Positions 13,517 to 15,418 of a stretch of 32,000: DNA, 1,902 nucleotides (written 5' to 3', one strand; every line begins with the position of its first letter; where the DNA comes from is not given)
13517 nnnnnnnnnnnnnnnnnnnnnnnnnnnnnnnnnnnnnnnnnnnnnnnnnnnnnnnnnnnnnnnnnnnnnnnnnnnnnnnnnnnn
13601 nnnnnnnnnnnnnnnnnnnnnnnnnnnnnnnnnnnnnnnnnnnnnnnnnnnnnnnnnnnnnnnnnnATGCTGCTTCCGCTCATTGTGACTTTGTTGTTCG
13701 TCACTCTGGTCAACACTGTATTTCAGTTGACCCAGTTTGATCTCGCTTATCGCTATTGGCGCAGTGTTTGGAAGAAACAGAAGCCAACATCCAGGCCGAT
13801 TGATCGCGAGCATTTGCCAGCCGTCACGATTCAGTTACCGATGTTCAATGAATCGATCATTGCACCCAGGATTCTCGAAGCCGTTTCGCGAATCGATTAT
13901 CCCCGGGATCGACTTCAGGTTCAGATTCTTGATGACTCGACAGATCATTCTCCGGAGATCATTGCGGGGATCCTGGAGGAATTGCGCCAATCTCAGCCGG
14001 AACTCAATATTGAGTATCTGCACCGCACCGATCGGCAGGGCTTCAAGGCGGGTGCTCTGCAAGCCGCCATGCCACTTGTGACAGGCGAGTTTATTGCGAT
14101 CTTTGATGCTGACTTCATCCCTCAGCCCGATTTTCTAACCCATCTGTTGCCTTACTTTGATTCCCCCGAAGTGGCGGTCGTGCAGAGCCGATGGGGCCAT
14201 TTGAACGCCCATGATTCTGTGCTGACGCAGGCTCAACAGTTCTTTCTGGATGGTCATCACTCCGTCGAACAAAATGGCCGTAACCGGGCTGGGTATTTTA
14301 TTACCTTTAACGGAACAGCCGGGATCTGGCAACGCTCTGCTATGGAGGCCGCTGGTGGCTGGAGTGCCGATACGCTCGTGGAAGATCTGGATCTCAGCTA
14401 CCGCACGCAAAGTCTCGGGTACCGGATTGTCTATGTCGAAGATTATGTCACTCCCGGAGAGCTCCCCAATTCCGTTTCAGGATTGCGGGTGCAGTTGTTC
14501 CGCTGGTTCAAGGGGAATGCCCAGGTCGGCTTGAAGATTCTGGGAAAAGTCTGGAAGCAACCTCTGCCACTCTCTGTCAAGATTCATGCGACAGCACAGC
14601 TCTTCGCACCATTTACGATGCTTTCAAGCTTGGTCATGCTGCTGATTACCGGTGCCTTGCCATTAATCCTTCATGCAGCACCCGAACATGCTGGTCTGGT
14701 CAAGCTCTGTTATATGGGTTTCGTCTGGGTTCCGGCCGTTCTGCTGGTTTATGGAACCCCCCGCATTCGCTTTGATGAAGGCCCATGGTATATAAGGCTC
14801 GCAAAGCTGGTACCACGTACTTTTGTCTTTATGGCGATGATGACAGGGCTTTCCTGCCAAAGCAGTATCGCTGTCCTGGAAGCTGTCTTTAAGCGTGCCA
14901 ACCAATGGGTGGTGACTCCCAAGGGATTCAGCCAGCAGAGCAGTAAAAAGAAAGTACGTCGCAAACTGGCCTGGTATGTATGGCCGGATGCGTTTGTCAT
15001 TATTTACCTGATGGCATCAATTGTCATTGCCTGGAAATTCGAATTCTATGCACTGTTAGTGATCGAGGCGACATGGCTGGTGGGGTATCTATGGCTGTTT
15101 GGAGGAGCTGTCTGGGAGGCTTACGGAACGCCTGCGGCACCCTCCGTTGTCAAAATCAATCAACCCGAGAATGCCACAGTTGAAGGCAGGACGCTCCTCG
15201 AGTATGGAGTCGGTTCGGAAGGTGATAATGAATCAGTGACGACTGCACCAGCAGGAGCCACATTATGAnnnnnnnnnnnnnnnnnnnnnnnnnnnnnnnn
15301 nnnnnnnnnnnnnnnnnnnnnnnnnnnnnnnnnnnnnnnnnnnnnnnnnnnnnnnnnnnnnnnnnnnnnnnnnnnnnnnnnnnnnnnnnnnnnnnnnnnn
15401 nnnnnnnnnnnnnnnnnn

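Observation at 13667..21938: Co-directional membrane glycosylation cluster of unusual composition (main candidate system)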

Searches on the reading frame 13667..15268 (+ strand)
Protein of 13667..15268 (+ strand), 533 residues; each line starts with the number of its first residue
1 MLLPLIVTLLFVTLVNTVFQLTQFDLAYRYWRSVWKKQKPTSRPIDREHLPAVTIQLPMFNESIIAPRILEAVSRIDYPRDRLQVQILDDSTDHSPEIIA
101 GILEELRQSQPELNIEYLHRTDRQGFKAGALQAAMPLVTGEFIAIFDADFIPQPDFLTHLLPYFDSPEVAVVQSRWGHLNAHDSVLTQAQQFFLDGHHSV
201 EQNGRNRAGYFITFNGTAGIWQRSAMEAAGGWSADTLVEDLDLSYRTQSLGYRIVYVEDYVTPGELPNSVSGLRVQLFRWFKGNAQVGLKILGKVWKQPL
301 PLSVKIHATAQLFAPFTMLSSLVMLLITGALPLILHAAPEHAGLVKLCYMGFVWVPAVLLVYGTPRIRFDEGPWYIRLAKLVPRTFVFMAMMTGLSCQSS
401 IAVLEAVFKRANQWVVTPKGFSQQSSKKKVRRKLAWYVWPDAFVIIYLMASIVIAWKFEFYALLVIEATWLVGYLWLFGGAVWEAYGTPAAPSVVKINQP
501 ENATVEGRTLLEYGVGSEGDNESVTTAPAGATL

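Call 4: search_protein_families(library=pfam, proteins=[window:13667-15268:+], max_evalue=0.01)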
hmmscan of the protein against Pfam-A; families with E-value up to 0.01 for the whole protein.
window:13667-15268:+ (533 aa): 4 families
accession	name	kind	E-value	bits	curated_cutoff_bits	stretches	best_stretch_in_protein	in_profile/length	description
PF13641.12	Glyco_tranf_2_3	-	6.1e-25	89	27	1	51-282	1-229/230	Glycosyltransferase like family 2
PF13632.12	Glyco_trans_2_3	-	6.8e-18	65.6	27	1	143-327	2-194/198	Glycosyl transferase family group 2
PF00535.33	Glycos_transf_2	-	3.4e-17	63.3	23.3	1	57-200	4-132/168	Glycosyl transferase family 2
PF13506.12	Glyco_transf_21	-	2.6e-08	34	21.7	1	127-280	18-172/174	Glycosyl transferase family 21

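Call 10: search_protein_families(library=ncbifam, proteins=[window:13667-15268:+], max_evalue=0.01)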
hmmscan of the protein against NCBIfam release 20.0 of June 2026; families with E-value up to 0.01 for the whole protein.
window:13667-15268:+ (533 aa): 13 families
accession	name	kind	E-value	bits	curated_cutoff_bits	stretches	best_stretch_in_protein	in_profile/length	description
TIGR03030.1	CelA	equivalog_domain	3.9e-34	117.7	699.1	1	30-306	109-398/714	UDP-forming cellulose synthase catalytic subunit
NF008558.0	PRK11498.1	equivalog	2.5e-27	95.2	992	1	26-287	247-504/872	UDP-forming cellulose synthase catalytic subunit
TIGR03937.1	PgaC_IcaA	equivalog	5.3e-27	94.8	422.3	1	28-327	22-315/407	poly-beta-1,6-N-acetyl-D-glucosamine synthase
TIGR03965.1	mycofact_glyco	equivalog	2.2e-19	69.7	280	1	42-257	65-273/467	mycofactocin biosynthesis glycosyltransferase MftF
TIGR04242.1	nodulat_NodC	equivalog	1.5e-09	37.4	550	1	37-338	34-340/395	chitooligosaccharide synthase NodC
TIGR03472.1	HpnI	equivalog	2e-09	36.8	310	1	14-327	13-317/373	bacteriohopanetetrol glucosamine biosynthesis glycosyltransferase HpnI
TIGR03111.1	glyc2_xrt_Gpos1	hypoth_equivalog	3e-09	36.2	363.95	1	47-287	45-289/439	TIGR03111 family XrtG-associated glycosyltransferase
NF041865.1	EpsU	equivalog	3.9e-09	36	700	1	53-287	41-268/394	exopolysaccharide biosynthesis GT2 family glycosyltransferase EpsU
NF041875.1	EPS_EpsD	equivalog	6.8e-06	25.7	370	1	60-259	8-201/325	exopolysaccharide biosynthesis glycosyltransferase EpsD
NF053846.1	glyco_with_XrtP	equivalog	8.4e-05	21.4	520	1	228-414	243-424/440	XrtP-associated glycosyltransferase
TIGR03469.1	HpnB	hypoth_equivalog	0.0021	17.1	379.25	1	25-170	17-166/386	hopene-associated glycosyltransferase HpnB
NF038302.1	EPS_HpsE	equivalog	0.0025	16.8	300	1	53-161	3-108/307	hormogonium polysaccharide biosynthesis glycosyltransferase HpsE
NF007453.0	PRK10018.1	equivalog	0.003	17.3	382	0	51-160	6-107/280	colanic acid biosynthesis glycosyltransferase WcaA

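Call 12: search_solved_structures(query=window:13667-15268:+, max_evalue=0.001)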
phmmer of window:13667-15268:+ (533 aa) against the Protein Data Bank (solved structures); distinct sequences matched with E-value up to 0.001: 8.
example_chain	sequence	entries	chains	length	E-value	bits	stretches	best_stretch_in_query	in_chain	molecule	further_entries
5ej1_A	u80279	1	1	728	8.5e-24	87.2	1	31-306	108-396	Putative cellulose synthase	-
4hg6_A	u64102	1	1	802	1e-23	87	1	31-306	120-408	Cellulose Synthase Subunit A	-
4p00_A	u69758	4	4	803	1e-23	86.9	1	31-306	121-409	Cellulose Synthase A subunit | Cellulose Synthase subunit A | Putative cellulose synthase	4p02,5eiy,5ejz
7lby_A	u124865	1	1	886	5.7e-21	77.9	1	26-337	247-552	Cellulose synthase catalytic subunit [UDP-forming]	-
9b8v_E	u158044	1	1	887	5.7e-21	77.9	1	26-337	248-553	Cellulose synthase catalytic subunit [UDP-forming]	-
9fmv_A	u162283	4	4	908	6e-21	77.8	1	26-337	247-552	Cellulose synthase catalytic subunit [UDP-forming]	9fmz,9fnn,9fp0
6yv7_A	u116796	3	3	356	2.1e-20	76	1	29-333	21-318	Glycosyl transferase, family 2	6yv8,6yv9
6yv7_B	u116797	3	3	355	2.1e-20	76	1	29-333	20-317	Glycosyl transferase, family 2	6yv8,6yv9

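Call 30: find_related_loci(query=A2, collection=metagenome_contigs, flank=10000)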
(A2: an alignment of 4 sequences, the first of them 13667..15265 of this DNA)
Query A2 (533 aa) in metagenome_contigs; peptide patterns used: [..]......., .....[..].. (x = any residue, [..] = any of these).
600 stretches matched a pattern (row limit reached: there are more); 559 encode a relative of the query (tblastn E <= 1e-3); the best 80 are kept; 80 distinct loci.
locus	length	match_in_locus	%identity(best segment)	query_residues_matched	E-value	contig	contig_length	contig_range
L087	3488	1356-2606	43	1-419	2e-105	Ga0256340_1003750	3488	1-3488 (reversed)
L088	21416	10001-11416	40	6-483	1e-102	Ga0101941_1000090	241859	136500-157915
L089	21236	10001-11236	42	5-419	3e-102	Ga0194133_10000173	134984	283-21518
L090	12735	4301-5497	43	19-419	6e-101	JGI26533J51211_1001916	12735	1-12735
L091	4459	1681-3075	38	18-488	7e-101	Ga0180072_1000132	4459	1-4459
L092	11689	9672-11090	38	11-488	3e-100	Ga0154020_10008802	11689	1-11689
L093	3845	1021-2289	40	5-430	5e-101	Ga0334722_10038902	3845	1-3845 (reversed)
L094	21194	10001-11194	42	19-419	1e-99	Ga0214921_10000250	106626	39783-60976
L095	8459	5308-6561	40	5-426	1e-99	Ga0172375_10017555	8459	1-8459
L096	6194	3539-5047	37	1-497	1e-99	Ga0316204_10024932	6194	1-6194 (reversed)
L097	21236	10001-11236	42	5-419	9e-100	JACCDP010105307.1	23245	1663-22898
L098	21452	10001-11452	37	1-488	3e-99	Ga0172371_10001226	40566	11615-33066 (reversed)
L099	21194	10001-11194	43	19-419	4e-99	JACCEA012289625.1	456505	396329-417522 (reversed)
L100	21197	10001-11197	41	19-419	1e-98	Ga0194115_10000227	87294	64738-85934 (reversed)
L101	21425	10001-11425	38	7-482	2e-98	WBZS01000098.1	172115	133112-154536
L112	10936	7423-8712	39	4-432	2e-96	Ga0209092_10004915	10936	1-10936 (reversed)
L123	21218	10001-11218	40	5-419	6e-95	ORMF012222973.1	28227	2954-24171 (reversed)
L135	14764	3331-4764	37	5-474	3e-94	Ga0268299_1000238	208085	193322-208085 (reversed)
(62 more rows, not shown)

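Call 33: find_homologous_proteins(query=window:13667-15268:+)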
Query window:13667-15268:+ (533 aa): 8000 proteins with E <= 0.001 among 8000 candidates; the best 120 are listed.
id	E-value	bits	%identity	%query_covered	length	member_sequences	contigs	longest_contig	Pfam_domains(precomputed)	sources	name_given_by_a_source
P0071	0.0e+0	1175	96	100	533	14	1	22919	PF13632.13,PF13506.14,PF13641.13,PF00535.33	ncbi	-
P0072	5.9e-256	868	75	92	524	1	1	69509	PF13632.13,PF13506.14,PF13641.13,PF00535.33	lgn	-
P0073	3.5e-166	572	52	91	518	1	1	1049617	PF13632.13,PF13506.14,PF13641.13,PF00535.33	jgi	-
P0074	2.9e-165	569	51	95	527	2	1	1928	PF13632.13,PF13506.14,PF13641.13,PF00535.33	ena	-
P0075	3.4e-165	569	53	91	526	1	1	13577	PF13632.13,PF13506.14,PF13641.13,PF00535.33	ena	-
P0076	5.1e-162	558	50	94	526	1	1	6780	PF13632.13,PF13506.14,PF13641.13,PF00535.33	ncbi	-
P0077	9.8e-162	557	52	91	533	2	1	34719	PF13632.13,PF13506.14,PF13641.13,PF00535.33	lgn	-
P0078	4.7e-161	555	52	91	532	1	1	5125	PF13632.13,PF13506.14,PF13641.13,PF00535.33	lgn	-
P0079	2.8e-158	546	51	91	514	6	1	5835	PF13632.13,PF13506.14,PF13641.13,PF00535.33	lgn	-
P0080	2.0e-153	530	48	93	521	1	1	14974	PF13632.13,PF13506.14,PF13641.13,PF00535.33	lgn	-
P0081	5.4e-153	529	47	95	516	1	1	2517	PF13632.13,PF13506.14,PF13641.13,PF00535.33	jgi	jgi:cellulose synthase/poly-beta-1,6-N-acetylglucosamine synthase-like glycosyltransferase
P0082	2.9e-108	381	43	84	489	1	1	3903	PF13632.13,PF13506.14,PF13641.13,PF00535.33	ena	-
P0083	8.4e-108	379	43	84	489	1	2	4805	PF13632.13,PF13506.14,PF13641.13,PF00535.33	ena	-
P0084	1.9e-107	378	42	87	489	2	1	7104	PF13632.13,PF13506.14,PF13641.13,PF00535.33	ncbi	-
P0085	9.8e-104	366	42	82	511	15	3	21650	PF13632.13,PF13506.14,PF13641.13,PF00535.33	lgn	-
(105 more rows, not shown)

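Call 34: find_encoding_contigs(protein=P0072, flank=10000, max_places=1)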
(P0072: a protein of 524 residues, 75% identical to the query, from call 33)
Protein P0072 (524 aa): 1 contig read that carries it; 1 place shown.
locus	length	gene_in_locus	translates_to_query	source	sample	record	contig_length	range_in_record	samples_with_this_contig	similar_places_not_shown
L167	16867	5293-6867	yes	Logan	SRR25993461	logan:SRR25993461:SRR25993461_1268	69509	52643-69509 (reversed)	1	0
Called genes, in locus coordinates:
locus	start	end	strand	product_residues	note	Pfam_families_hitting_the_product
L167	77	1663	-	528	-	PF00171:Aldedh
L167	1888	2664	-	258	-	PF01925:TauE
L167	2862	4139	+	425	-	PF02492:cobW, PF07683:CobW_C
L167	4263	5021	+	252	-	-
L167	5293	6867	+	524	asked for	PF13506:Glyco_transf_21, PF00535:Glycos_transf_2, PF13641:Glyco_tranf_2_3, PF13632:Glyco_trans_2_3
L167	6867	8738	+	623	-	-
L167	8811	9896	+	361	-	PF07963:N_methyl, PF07596:SBP_bac_10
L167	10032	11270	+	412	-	PF13506:Glyco_transf_21, PF00535:Glycos_transf_2 (weak), PF13641:Glyco_tranf_2_3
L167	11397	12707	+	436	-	-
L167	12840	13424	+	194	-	-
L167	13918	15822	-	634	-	PF00884:Sulfatase, PF01663:Phosphodiest (faint), PF16347:SGSH_C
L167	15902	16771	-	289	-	PF01513:NAD_kinase, PF20143:NAD_kinase_C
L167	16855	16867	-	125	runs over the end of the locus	-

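Call 35: find_encoding_contigs(protein=P0073, flank=10000, max_places=1)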
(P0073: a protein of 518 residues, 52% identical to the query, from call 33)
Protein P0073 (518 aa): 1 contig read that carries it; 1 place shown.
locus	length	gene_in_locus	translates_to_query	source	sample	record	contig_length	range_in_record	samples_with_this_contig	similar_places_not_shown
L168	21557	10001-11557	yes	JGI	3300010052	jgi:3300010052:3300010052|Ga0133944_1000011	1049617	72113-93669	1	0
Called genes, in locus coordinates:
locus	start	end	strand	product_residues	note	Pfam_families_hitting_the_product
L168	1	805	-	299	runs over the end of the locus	PF01370:Epimerase, PF16363:GDP_Man_Dehyd (faint), PF08338:DUF1731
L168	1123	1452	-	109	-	PF00011:HSP20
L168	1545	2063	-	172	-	PF00011:HSP20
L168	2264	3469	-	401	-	PF00072:Response_reg, PF07228:SpoIIE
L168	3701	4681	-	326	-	PF00072:Response_reg, PF04545:Sigma70_r4 (faint), PF08448:PAS_4, PF00196:GerE, PF08281:Sigma70_r4_2 (weak)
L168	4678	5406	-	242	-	PF00512:HisKA, PF02518:HATPase_c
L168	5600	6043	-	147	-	PF00072:Response_reg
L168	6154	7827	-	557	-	PF00989:PAS (weak), PF08448:PAS_4 (faint), PF13426:PAS_9, PF08447:PAS_3, PF00989:PAS, PF13188:PAS_8 (weak), PF00512:HisKA, PF02518:HATPase_c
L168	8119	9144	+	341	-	PF17170:DUF5128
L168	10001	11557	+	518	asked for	PF13506:Glyco_transf_21, PF00535:Glycos_transf_2, PF13641:Glyco_tranf_2_3, PF13632:Glyco_trans_2_3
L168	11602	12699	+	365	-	PF07963:N_methyl, PF07596:SBP_bac_10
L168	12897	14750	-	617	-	-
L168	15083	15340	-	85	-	-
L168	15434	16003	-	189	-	-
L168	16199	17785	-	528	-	PF00291:PALP, PF00585:Thr_dehydrat_C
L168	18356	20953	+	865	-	PF03030:H_PPase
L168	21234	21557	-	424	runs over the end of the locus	PF06689:zf-C4_ClpX, PF01078:Mg_chelatase (faint), PF07724:AAA_2, PF00004:AAA, PF07728:AAA_5 (faint), PF10431:ClpB_D2-small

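Call 36: find_encoding_contigs(protein=P0075, flank=10000, max_places=1)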
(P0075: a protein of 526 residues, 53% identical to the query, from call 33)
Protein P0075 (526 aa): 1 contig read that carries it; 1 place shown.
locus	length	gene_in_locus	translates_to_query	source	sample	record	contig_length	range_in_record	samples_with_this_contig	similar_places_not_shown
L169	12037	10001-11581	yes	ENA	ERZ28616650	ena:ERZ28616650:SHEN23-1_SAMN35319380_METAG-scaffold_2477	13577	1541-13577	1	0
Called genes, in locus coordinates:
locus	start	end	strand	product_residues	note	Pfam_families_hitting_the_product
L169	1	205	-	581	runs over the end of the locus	?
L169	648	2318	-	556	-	PF00009:GTP_EFTU, PF01926:MMR_HSR1, PF22042:EF-G_D2, PF03144:GTP_EFTU_D2 (weak), PF16658:RF3_C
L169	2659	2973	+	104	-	-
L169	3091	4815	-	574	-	PF03979:Sigma70_r1_1 (weak), PF00140:Sigma70_r1_2, PF04542:Sigma70_r2, PF04539:Sigma70_r3, PF04545:Sigma70_r4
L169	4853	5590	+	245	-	-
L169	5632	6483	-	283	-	PF01261:AP_endonuc_2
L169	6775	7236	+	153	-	-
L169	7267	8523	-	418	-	-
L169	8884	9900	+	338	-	PF07963:N_methyl, PF07596:SBP_bac_10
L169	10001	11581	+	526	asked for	PF13506:Glyco_transf_21, PF00535:Glycos_transf_2, PF13641:Glyco_tranf_2_3, PF13632:Glyco_trans_2_3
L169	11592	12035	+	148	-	?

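Call 37: find_encoding_contigs(protein=P0080, flank=10000, max_places=1)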
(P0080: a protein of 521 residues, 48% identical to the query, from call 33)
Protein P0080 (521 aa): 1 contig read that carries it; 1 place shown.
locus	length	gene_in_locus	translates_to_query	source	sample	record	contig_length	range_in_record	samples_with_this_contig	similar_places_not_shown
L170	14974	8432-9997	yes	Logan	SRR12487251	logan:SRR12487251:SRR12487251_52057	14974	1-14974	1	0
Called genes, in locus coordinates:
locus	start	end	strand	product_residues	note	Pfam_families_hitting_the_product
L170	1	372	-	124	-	?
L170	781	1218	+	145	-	-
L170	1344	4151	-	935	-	PF09594:GT87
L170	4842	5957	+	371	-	PF00535:Glycos_transf_2, PF13641:Glyco_tranf_2_3 (weak)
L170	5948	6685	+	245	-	PF01209:Ubie_methyltran, PF02353:CMAS, PF13489:Methyltransf_23, PF13847:Methyltransf_31, PF08241:Methyltransf_11, PF08242:Methyltransf_12, PF13649:Methyltransf_25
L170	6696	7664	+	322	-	PF07596:SBP_bac_10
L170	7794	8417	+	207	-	PF00891:Methyltransf_2 (weak), PF13489:Methyltransf_23, PF05175:MTS (weak), PF13847:Methyltransf_31, PF08241:Methyltransf_11, PF08242:Methyltransf_12, PF13649:Methyltransf_25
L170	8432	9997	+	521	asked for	PF13506:Glyco_transf_21, PF00535:Glycos_transf_2, PF13641:Glyco_tranf_2_3, PF13632:Glyco_trans_2_3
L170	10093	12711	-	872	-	PF00069:Pkinase, PF01636:APH (faint), PF07714:PK_Tyr_Ser-Thr, PF03109:ABC1 (weak), PF17667:Pkinase_fungal (weak)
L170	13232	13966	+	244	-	-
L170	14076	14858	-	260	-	PF01694:Rhomboid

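Call 46: search_protein_families(library=pfam, proteins=[L101:11418-12758:+, L089:11954-13276:+, L096:1234-2820:+, L112:8911-10278:+, L135:5662-7107:+, L123:11410-12639:+], max_evalue=0.01)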
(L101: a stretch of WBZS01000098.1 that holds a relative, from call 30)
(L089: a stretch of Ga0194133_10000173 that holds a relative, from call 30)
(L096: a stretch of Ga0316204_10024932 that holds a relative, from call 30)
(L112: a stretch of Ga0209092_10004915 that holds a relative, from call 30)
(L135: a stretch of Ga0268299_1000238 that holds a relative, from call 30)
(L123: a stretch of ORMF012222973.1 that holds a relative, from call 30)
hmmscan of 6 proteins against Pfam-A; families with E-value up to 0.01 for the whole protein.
L101:11418-12758:+ (446 aa): 1 family
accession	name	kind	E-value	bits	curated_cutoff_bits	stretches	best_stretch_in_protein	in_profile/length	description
PF09594.16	GT87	-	0.00049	20.4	25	1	139-299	2-159/237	Glycosyltransferase family 87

L089:11954-13276:+ (440 aa): 0 families

L096:1234-2820:+ (528 aa): 12 families
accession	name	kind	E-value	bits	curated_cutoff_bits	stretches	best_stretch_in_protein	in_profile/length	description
PF13187.11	Fer4_9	-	2.9e-08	34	27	2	452-498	1-51/52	4Fe-4S dicluster domain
PF12838.12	Fer4_7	-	3.5e-08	34.2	27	2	452-498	1-52/52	4Fe-4S dicluster domain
PF14697.11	Fer4_21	-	9.9e-08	32.4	35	1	451-497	6-55/59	4Fe-4S dicluster domain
PF13237.11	Fer4_10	-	5.7e-07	29.8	25.5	1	448-495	4-53/53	4Fe-4S dicluster domain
PF12801.12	Fer4_5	-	3.3e-05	24.2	22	1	247-285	6-43/48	4Fe-4S binding domain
PF00037.32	Fer4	-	3.3e-05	23.9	21.1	1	479-499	3-23/24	4Fe-4S binding domain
PF12837.12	Fer4_6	-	4.3e-05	23.7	25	1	479-499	4-24/24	4Fe-4S binding domain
PF13183.11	Fer4_8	-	0.00019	22.3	27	0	483-498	4-17/68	4Fe-4S dicluster domain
PF13534.11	Fer4_17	-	0.00023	22.1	22.2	0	479-498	41-60/61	4Fe-4S dicluster domain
PF25160.1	LdpA_Fe-S-bd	-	0.0007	19.8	27.6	1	475-499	19-43/49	LdpA Fe-S cluster-binding domain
PF13484.11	Fer4_16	-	0.0035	18.5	30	0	484-502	2-20/66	4Fe-4S double cluster binding domain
PF17179.9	Fer4_22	-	0.0051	18.1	27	0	477-497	74-94/95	4Fe-4S dicluster domain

L112:8911-10278:+ (455 aa): 1 family
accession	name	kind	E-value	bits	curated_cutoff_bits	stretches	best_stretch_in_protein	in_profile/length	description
PF09594.16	GT87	-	4.6e-08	33.5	25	1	135-298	3-166/237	Glycosyltransferase family 87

L135:5662-7107:+ (481 aa): 2 families
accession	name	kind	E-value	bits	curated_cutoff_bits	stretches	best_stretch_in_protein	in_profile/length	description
PF00746.26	Gram_pos_anchor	-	0.0075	16.6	20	0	361-386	18-43/43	LPXTG cell wall anchor motif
PF09594.16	GT87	-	0.0091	16.2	25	1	172-382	2-213/237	Glycosyltransferase family 87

L123:11410-12639:+ (409 aa): 8 families
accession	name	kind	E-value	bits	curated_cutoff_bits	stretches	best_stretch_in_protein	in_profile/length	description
PF07719.23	TPR_2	-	1.2e-07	31.7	27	0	87-116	4-33/34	Tetratricopeptide repeat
PF00515.34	TPR_1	-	1.2e-07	31.7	27.8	0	361-387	7-33/34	Tetratricopeptide repeat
PF13432.12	TPR_16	-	2.7e-07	31.3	32.7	1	56-116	3-63/65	Tetratricopeptide repeat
PF14559.12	TPR_19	-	4.1e-07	30.7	25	1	61-126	2-67/68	Tetratricopeptide repeat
PF13428.12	TPR_14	-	4.1e-06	27.4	23.5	0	54-92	5-43/44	Tetratricopeptide repeat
PF13181.12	TPR_8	-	5.2e-05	23.5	25.7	0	89-116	6-33/34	Tetratricopeptide repeat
PF13424.12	TPR_12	-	0.00012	22.6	30.1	0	56-114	9-75/77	Tetratricopeptide repeat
PF13176.12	TPR_7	-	0.0013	19.1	27.9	0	361-387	5-33/36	Tetratricopeptide repeat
